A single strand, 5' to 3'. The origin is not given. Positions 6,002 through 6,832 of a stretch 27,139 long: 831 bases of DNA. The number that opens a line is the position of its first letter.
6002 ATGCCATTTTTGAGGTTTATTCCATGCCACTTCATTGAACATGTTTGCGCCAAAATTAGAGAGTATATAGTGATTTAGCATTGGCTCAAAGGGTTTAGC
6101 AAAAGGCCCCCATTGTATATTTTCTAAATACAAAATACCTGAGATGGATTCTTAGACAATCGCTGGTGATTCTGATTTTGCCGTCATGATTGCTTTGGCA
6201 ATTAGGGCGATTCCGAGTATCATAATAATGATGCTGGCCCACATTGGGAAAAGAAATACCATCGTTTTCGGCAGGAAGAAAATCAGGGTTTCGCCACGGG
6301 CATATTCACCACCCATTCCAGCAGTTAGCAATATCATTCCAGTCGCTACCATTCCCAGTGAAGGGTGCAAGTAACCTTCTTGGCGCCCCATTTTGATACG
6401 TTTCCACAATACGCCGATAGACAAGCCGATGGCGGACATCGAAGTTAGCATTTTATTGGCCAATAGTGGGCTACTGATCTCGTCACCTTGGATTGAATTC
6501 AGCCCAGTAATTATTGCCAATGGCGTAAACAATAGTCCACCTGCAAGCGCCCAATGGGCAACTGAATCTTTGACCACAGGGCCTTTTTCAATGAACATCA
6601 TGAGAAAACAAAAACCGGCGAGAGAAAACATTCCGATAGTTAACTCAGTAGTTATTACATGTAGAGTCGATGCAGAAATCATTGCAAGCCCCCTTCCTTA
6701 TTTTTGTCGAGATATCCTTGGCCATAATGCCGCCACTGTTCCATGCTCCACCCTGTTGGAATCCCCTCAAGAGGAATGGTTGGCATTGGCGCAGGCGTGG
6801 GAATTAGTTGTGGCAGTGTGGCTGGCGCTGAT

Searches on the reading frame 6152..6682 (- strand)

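Call 24: search_protein_families(library=pfam, proteins=[window:6152-6682:-], max_evalue=0.001)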
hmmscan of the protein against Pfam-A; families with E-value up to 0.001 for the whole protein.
window:6152-6682:- (176 aa): 1 family
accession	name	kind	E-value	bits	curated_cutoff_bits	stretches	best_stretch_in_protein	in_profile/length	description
PF09990.14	DUF2231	-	0.00024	21.6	26.4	1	5-128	2-130/139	Predicted membrane protein (DUF2231)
